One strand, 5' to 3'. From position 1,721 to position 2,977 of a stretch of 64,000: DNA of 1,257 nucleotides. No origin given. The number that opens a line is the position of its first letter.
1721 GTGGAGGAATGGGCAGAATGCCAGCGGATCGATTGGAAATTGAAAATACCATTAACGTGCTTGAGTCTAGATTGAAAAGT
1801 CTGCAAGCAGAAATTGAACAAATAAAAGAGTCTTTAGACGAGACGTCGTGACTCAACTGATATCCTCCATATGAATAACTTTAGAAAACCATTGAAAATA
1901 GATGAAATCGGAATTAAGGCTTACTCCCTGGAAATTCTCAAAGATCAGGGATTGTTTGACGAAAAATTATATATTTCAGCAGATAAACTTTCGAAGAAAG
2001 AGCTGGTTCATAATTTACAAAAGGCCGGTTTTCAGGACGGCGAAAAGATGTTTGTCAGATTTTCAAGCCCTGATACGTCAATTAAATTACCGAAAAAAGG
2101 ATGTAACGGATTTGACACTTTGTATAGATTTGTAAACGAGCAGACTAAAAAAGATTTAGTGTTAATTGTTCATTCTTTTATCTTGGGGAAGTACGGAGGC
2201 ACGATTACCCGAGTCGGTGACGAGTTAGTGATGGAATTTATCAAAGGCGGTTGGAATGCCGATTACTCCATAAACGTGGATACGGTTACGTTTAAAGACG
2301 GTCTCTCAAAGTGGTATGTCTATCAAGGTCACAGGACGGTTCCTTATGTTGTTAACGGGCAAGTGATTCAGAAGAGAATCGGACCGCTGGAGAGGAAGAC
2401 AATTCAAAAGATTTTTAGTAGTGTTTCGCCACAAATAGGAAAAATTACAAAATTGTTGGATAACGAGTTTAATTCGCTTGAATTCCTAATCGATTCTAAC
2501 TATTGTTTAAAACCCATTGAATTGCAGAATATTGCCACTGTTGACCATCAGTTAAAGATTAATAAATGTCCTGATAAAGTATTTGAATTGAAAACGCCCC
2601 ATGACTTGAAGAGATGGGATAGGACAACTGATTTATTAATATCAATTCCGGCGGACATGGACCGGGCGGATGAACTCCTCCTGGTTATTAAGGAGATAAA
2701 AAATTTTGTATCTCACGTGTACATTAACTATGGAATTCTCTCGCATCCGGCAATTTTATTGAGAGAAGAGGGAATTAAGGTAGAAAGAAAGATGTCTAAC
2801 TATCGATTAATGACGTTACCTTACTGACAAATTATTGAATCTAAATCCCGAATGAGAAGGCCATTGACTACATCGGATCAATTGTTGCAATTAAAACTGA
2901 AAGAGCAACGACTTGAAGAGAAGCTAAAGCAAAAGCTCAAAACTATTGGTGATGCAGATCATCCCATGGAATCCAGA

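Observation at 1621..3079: Two paralogous 75-aa coiled-coil proteins bracket a PPDK_N/ATP-grasp-like protein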

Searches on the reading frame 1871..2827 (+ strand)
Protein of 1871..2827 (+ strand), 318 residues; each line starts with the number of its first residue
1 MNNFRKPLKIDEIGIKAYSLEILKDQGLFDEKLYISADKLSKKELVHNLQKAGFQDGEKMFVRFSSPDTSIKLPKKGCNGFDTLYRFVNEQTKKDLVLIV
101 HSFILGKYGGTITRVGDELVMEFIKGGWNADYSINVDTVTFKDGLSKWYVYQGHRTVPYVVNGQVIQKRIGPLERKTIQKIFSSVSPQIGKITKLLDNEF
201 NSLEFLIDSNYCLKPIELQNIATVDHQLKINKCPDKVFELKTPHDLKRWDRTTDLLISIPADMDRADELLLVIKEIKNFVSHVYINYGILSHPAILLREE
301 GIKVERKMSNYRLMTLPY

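Call 4: search_protein_families(library=pfam, proteins=[window:1871-2827:+], max_evalue=1)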
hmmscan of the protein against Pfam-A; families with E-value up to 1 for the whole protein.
window:1871-2827:+ (318 aa): 1 family
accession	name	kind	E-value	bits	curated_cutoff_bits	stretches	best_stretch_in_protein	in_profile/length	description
PF09267.15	Dict-STAT-coil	-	0.031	15.1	22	1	164-231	27-92/114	Dictyostelium STAT, coiled coil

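Call 5: find_homologous_proteins(query=window:1871-2824:+)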
Query window:1871-2824:+ (318 aa): 25 proteins with E <= 0.001 among 1266 candidates.
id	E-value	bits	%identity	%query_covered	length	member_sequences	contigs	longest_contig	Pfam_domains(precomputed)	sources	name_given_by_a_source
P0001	1.7e-210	716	100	100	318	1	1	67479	-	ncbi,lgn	-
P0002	1.1e-101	359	54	97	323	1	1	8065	-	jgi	jgi:hypothetical protein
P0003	1.1e-96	342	52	97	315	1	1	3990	-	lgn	-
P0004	6.3e-95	337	51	99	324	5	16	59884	-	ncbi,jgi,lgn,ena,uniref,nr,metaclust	ncbi:hypothetical protein A3D00_00915 [Candidatus Woesebacteria bacterium RIFCSPHIGHO2_02_FULL_38_9]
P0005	8.1e-94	333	50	97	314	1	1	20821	-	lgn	-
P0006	2.1e-93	332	51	97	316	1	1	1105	-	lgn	-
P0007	1.2e-92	329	50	97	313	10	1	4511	-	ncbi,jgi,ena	-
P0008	2.4e-91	325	48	97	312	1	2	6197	-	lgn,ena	-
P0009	5.8e-91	323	50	97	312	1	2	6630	-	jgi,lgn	jgi:hypothetical protein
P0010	7.6e-90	320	48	97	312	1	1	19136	-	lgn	-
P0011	3.1e-89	318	48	97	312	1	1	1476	-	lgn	-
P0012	9.9e-89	316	47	97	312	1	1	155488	-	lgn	-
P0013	2.1e-88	315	46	97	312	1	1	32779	-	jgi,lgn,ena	-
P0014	4.3e-87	311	46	97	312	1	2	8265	-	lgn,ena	-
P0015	4.9e-87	311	49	97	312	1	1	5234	-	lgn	-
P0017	4.8e-85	304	45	97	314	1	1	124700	-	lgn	-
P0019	5.0e-79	284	44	97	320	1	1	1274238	-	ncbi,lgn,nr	ncbi:hypothetical protein IPM62_01280 [Candidatus Woesebacteria bacterium]|nr:MAG: hypothetical prot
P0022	3.2e-59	219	40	95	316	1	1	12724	-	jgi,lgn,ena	-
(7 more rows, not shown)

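Call 6: search_protein_families(library=ncbifam, proteins=[window:1871-2827:+], max_evalue=1)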
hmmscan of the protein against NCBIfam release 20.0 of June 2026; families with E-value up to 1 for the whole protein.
window:1871-2827:+ (318 aa): 1 family
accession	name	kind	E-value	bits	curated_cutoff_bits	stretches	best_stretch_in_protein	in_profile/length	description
NF007584.0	PRK10219.1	equivalog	0.00042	20.6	174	1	129-170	17-58/107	superoxide response transcriptional regulator SoxS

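Call 7: search_solved_structures(query=window:1871-2824:+, max_evalue=10)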
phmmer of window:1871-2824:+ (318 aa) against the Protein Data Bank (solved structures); distinct sequences matched with E-value up to 10: 2.
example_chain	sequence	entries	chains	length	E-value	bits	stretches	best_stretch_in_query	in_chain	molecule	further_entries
7w5w_J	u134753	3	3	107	0.00049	23.1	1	129-193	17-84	Regulatory protein SoxS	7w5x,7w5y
6rao_A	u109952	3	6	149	0.26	14.1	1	115-161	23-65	Afp1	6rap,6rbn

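Call 10: find_encoding_contigs(protein=P0004, flank=4000, max_places=4)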
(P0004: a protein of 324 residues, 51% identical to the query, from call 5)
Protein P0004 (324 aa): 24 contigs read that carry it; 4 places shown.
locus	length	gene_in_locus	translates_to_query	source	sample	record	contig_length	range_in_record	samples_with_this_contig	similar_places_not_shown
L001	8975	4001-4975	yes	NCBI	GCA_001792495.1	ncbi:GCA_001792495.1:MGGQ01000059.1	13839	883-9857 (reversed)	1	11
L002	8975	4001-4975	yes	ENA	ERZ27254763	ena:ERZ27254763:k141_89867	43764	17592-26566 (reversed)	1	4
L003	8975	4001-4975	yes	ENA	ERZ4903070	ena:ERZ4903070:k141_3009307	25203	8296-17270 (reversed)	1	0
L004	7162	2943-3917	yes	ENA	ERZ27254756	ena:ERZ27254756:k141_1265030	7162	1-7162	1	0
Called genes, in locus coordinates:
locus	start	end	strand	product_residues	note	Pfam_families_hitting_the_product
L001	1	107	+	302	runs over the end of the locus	-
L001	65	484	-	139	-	PF12172:zf-ChsH2 (weak), PF01796:OB_ChsH2_C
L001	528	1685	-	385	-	-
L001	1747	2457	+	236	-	PF00535:Glycos_transf_2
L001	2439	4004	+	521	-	PF02366:PMT (weak), PF13231:PMT_2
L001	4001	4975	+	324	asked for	-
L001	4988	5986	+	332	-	PF01368:DHH, PF02272:DHHA1 (faint)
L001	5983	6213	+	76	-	PF04255:DUF433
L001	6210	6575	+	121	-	PF18480:DUF5615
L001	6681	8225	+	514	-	PF13231:PMT_2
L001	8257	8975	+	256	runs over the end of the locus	PF00535:Glycos_transf_2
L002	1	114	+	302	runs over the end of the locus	-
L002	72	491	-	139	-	PF12172:zf-ChsH2 (weak), PF01796:OB_ChsH2_C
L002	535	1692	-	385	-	-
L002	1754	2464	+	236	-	PF00535:Glycos_transf_2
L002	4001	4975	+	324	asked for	-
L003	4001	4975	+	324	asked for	-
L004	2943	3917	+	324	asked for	-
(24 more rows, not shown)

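Call 11: find_encoding_contigs(protein=P0019, flank=4000, max_places=2)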
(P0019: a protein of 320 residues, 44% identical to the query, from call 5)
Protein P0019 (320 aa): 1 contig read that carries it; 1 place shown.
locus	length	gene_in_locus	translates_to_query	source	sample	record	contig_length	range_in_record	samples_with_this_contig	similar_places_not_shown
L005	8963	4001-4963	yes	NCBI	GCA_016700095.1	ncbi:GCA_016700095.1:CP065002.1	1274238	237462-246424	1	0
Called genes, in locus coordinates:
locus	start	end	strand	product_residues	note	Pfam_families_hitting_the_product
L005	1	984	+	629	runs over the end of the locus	-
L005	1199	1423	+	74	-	-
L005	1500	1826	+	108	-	PF09685:MamF_MmsF (weak)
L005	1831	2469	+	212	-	PF01135:PCMT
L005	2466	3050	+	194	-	PF01195:Pept_tRNA_hydro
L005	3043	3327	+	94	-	-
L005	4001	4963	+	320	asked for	-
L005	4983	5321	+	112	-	PF01035:DNA_binding_1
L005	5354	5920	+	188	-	-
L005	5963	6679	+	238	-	PF13462:Thioredoxin_4, PF01323:DSBA, PF13743:Thioredoxin_5 (weak)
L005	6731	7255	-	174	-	PF00300:His_Phos_1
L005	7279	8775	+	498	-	PF02074:Peptidase_M32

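Call 12: find_encoding_contigs(protein=P0002, flank=3000, max_places=2)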
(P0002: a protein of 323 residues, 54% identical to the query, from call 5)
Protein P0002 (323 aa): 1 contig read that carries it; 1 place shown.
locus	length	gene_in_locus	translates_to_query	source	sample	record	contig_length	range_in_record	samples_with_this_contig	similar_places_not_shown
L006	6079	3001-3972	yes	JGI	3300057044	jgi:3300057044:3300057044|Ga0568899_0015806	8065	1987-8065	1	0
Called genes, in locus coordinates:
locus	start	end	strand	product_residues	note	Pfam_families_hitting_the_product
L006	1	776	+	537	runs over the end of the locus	PF13231:PMT_2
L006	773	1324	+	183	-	PF00929:RNase_T, PF13482:RNase_H_2 (weak), PF16473:Rv2179c-like (weak)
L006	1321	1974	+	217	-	PF13563:2_5_RNA_ligase2 (faint)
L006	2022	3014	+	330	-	PF01368:DHH, PF02272:DHHA1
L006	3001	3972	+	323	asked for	-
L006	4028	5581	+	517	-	PF13231:PMT_2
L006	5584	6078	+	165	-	?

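Call 13: find_encoding_contigs(protein=P0005, flank=3000, max_places=2)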
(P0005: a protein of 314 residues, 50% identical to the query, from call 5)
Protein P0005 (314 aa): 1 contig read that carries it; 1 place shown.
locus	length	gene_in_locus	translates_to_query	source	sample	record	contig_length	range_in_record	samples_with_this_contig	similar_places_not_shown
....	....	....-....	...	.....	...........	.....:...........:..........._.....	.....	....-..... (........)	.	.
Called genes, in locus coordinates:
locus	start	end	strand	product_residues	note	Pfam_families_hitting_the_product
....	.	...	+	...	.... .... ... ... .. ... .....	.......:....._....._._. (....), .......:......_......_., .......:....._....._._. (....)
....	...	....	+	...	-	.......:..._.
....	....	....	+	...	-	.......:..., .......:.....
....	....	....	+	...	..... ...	-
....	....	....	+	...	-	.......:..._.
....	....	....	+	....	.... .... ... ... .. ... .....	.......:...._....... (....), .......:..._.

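Call 14: find_encoding_contigs(protein=P0012, flank=3000, max_places=2)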
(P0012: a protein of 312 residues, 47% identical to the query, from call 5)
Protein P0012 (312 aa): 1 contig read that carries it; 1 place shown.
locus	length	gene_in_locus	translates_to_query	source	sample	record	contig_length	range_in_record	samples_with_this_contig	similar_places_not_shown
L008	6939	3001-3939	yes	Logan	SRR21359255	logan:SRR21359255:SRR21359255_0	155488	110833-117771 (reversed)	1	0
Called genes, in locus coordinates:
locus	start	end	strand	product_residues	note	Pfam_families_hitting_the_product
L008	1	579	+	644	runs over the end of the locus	PF02705:K_trans, PF22776:K_trans_C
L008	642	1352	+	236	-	PF00535:Glycos_transf_2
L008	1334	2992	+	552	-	PF13231:PMT_2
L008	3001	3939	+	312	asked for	-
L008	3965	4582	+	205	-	PF13489:Methyltransf_23 (weak), PF08241:Methyltransf_11, PF13649:Methyltransf_25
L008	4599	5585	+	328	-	PF01368:DHH, PF02272:DHHA1 (weak)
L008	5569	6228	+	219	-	-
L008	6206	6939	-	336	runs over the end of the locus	PF01368:DHH, PF02272:DHHA1 (weak)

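Call 15: find_encoding_contigs(protein=P0017, flank=3000, max_places=2)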
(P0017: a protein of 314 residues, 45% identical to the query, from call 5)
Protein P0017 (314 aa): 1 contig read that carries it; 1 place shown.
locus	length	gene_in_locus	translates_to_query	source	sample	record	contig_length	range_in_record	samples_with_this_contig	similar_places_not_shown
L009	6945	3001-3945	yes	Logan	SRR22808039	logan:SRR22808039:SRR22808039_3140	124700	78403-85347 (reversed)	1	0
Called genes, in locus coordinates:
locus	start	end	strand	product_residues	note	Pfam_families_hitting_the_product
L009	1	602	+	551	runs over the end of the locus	-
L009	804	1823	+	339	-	-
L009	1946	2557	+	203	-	PF01928:CYTH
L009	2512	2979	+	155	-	PF00293:NUDIX, PF14815:NUDIX_4 (weak)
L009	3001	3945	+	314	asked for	-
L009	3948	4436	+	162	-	PF00293:NUDIX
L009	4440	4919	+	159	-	PF00293:NUDIX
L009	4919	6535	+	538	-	PF13231:PMT_2 (weak)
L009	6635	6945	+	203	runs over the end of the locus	-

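Call 16: predict_structure(alignment_id=A1)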
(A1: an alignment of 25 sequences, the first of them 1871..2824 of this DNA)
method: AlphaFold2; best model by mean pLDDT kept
length: 318 residues; sequences in the alignment: 25
mean_pLDDT: 86.2   pTM: 0.81
mean pLDDT of the five models: 86.2, 84.5, 84.0, 83.0, 82.8
residues with pLDDT >= 90: 170; 70-90: 114; 50-70: 28; < 50: 6
segments of 3 or more residues with pLDDT < 50: 1-6
pLDDT, mean of each block of 10 residues (from residue 1): 52 92 94 93 97 96 89 88 95 88 91 91 80 83 93 82 79 94 96 90 93 92 59 72 88 86 71 91 84 84 82 92
secondary structure, 60 per line:
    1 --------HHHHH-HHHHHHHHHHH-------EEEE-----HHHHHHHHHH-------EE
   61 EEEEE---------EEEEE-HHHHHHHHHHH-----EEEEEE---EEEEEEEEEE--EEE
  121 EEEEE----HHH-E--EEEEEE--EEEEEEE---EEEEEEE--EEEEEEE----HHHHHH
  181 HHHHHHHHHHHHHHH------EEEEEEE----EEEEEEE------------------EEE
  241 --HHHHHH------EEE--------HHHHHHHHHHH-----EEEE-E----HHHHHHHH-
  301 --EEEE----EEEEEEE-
elements in order: H9-13 H15-25 E33-36 H42-51 E59-65 E75-79 H81-91 E97-102 E106-115 E118-125 E137-142 E145-151 E155-161 E164-170 H175-195 E202-208 E213-219 E238-240 H243-248 E255-257 H266-276 E282-285 H292-299 E303-306 E311-317
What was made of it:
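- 1871..2827 (+): 318-aa stand-alone dikinase-like protein: a divergent PPDK_N-type ATP-grasp domain followed by a short phosphohistidine-carrier-like domain. AF2 pLDDT 86, pTM 0.81 (call 16).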

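Call 20: fold_search(model_id=the predicted structure, library=pdb)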
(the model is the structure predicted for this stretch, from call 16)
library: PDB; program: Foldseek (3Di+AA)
matches with E <= 10: 947; with E <= 0.001: 132
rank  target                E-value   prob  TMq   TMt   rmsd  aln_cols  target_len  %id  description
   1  5hv3                  2.3e-07  1.00  0.40  0.17  11.4       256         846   13  Rifampin phosphotransferase G527Y mutant in complex with AMPPNP from Listeria monocytogenes (released 2016-03-30)
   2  5hv6_A                2.6e-07  1.00  0.38  0.39   7.2       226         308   12  The ATP binding domain of rifampin phosphotransferase from Listeria monocytogenes (released 2016-03-30)
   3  5hv1                  4.2e-07  1.00  0.39  0.16  12.3       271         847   12  Rifampin phosphotransferase in complex with AMPPNP and rifampin from Listeria monocytogenes (released 2016-03-30)
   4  9swj_B                4.2e-07  1.00  0.35  0.28  17.2       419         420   10  Human ADP-forming succinyl-CoA ligase complex SUCLG1-SUCLA2 bound to coenzyme A (released 2025-10-22)
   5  5hv2                  1.3e-06  1.00  0.39  0.17   7.2       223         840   12  Rifampin phosphotransferase G527Y mutant from Listeria monocytogenes (released 2016-03-30)
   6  5fbs                  1.5e-06  1.00  0.38  0.17   5.2       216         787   12  Crystal structure of rifampin phosphotransferase RPH-Lm from Listeria monocytogenes in complex with ADP and magnesium (released 2016-01-13)
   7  5hv6_B                5.0e-06  1.00  0.37  0.39   7.3       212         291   12  The ATP binding domain of rifampin phosphotransferase from Listeria monocytogenes (released 2016-03-30)
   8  2ols                  5.6e-06  1.00  0.36  0.18  12.5       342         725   12  The crystal structure of the phosphoenolpyruvate synthase from Neisseria meningitidis (released 2007-02-20)
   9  2scu_B                1.0e-05  1.00  0.35  0.29  17.0       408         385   11  A detailed description of the structure of Succinyl-COA synthetase from Escherichia coli (released 1999-08-02)
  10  6hxi_C                1.2e-05  1.00  0.32  0.25  18.3       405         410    9  Structure of ATP citrate lyase from Methanothrix soehngenii in complex with citrate and coenzyme A (released 2019-04-10)
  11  6znw_A                1.6e-05  1.00  0.31  0.25  18.1       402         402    8  Methanosaeta concilii ATP citrate lyase (D541A mutant) in complex with (3S)-citryl-CoA. (released 2021-07-14)
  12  5c1o_A                2.1e-05  1.00  0.36  0.39   6.8       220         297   13  Crystal structure of AMP-PNP complexed D-alanine-D-alanine ligase(DDL) from Yersinia pestis (released 2016-03-02)
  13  4zqi_A                2.5e-05  1.00  0.37  0.40   5.1       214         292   14  Crystal structure of Apo D-alanine-D-alanine ligase(DDL) from Yersinia pestis (released 2016-01-13)
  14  4egq_C                2.7e-05  1.00  0.36  0.38   6.4       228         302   13  Crystal structure of D-alanine-D-alanine ligase B from Burkholderia pseudomallei (released 2012-04-11)
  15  4zqi_C                3.4e-05  1.00  0.37  0.39   5.4       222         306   14  Crystal structure of Apo D-alanine-D-alanine ligase(DDL) from Yersinia pestis (released 2016-01-13)
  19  7drp_A                4.3e-05  1.00  0.33  0.33   6.3       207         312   11  Structure of ATP-grasp ligase PsnB complexed with phosphomimetic variant of minimal precursor, Mg, and ADP (released 2021-09-08)
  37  5ig9_E                7.5e-05  1.00  0.35  0.35   8.6       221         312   11  Crystal structure of macrocyclase MdnC bound with precursor peptide MdnA from Microcystis aeruginosa MRC (released 2016-09-21)
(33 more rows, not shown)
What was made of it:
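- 1871..2827 (+): Foldseek matches to RPH, PEP synthase and ATP-grasp enzymes (call 20).
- On PEP-utilising / dikinase superfamily (PPDK, PEP synthase, RPH): The AF2 model's best PDB matches are the RPH ATP-binding domain and PEP synthase (call 20).
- Closest known: Rifampin phosphotransferase. Same: It is the best structural match of the 318-aa model (Foldseek E 2e-7, call 20).
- Closest known: PEP synthase / pyruvate phosphate dikinase. Same: The PPDK_N-type grasp fold is shared (call 20, rank 8).
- ATP-grasp fold closest to RPH and PEP synthase (calls 16, 20). Graspetide ligases PsnB and MdnC appear among the Foldseek hits (7drp E 4e-5, 5ig9 E 7.5e-5; call 20).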

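Call 24: search_solved_structures(query=A1, max_evalue=10, show_alignments=3)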
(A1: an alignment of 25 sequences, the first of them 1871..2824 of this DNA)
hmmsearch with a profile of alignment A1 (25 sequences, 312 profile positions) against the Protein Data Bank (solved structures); distinct sequences matched with E-value up to 10: 0.
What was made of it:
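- Tried and rejected: Sequence and profile searches of the PDB with the 318-aa protein or family gave only spurious SoxS/Afp1 hits or nothing (calls 7, 24).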

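Call 27: find_related_loci(query=A1, collection=genome_contigs, flank=5000)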
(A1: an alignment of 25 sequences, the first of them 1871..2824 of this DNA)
Query A1 (318 aa) in genome_contigs; peptide patterns used: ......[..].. (x = any residue, [..] = any of these).
9 stretches matched a pattern; 4 encode a relative of the query (tblastn E <= 1e-3); 4 distinct loci.
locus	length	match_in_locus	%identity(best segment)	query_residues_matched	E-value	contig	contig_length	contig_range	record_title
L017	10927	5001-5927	46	9-318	1e-95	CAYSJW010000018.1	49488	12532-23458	MAG TPA_asm: uncultured Gammaproteobacteria bacterium isolate SRP231805_co4_34 genome assembly, contig: k141_283070, who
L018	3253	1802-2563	23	62-317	9e-17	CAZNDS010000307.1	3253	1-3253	MAG TPA_asm: uncultured Ignavibacteriaceae bacterium isolate SRP257756_co1_124 genome assembly, contig: NODE_29121_lengt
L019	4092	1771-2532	25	62-317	3e-16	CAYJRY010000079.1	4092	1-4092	MAG TPA_asm: uncultured Gammaproteobacteria bacterium isolate ERP125453_co1_466 genome assembly, contig: NODE_30583_leng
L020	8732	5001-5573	27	116-306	6e-13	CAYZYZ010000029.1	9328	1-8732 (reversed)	MAG TPA_asm: uncultured Candidatus Saccharibacteria bacterium isolate binchicken_co387_569 genome assembly, contig: NODE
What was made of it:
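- Tried and rejected: The genome_contigs scan used a single pattern and returned only 4 loci (call 27).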

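Call 38: search_protein_families(library=pfam, proteins=[L019:1546-3483:+, L020:4974-5609:+, L019:90-869:+, L019:3444-3986:+], max_evalue=10)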
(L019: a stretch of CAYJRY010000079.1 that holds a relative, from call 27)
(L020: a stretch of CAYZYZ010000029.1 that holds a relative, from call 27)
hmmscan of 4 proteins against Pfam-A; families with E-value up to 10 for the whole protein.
L019:1546-3483:+ (646 aa): 1 family
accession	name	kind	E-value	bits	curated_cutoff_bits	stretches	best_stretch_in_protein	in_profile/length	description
PF01326.24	PPDK_N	-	4.8e-66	223.7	27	2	424-644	76-312/328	Pyruvate phosphate dikinase, AMP/ATP-binding domain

L020:4974-5609:+ (212 aa): 0 families

L019:90-869:+ (260 aa): 4 families
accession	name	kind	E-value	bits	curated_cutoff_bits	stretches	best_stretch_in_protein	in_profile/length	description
PF11969.13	DcpS_C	-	1.3e-06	29.3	24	1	46-146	15-103/114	Scavenger mRNA decapping enzyme C-term binding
PF01230.28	HIT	-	1.1e-05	26.5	21.5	1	46-142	7-94/98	HIT domain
PF04677.20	CwfJ_C_1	-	0.00012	22.4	21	1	47-148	28-114/122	Protein similar to CwfJ C-terminus 1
PF07646.21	Kelch_2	-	0.12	12.9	21.3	0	115-133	5-24/48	Kelch motif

L019:3444-3986:+ (181 aa): 2 families
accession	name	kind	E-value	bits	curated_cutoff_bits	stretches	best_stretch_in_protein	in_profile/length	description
PF13563.12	2_5_RNA_ligase2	-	5.9e-09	36.6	27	1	62-154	25-118/152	2'-5' RNA ligase superfamily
PF02834.22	LigT_PEase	-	8e-06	26.4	23.3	2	120-154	9-44/87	LigT like Phosphoesterase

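Call 46: search_protein_families(library=pfam, proteins=[L009:1946-2557:+, L005:3043-3327:+], max_evalue=1)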
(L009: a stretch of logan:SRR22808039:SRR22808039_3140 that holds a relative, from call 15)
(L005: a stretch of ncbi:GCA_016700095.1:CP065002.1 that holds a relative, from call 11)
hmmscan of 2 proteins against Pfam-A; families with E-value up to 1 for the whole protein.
L009:1946-2557:+ (203 aa): 1 family
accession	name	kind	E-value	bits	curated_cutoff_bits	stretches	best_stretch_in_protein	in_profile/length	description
PF01928.26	CYTH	-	1.4e-08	35.2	23.2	1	13-137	14-149/179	CYTH domain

L005:3043-3327:+ (94 aa): 1 family
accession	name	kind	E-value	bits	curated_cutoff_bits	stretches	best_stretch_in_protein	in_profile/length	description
PF07840.17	FadR_C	-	0.064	13.6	23.6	1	4-91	47-130/164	FadR C-terminal domain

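Call 47: list_cluster_members(proteins=[P0001, P0026, P0027, P0028, P0029])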
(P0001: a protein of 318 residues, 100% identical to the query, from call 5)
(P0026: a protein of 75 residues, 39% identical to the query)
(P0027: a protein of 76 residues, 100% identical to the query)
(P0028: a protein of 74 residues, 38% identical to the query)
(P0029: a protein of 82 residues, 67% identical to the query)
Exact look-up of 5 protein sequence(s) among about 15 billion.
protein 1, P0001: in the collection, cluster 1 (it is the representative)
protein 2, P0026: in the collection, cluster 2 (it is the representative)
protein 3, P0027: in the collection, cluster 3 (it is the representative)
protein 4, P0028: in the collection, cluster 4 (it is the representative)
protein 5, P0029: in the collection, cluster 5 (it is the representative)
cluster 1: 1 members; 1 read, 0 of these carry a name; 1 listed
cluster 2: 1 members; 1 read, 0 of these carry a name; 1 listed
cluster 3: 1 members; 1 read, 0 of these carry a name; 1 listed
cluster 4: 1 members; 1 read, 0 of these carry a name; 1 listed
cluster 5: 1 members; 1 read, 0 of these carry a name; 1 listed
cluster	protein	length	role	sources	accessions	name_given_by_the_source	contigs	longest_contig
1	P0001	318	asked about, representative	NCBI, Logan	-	-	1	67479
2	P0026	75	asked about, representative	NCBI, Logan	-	-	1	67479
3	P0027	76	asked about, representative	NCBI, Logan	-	-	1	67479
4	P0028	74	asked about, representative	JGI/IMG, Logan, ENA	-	-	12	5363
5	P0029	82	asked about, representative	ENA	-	-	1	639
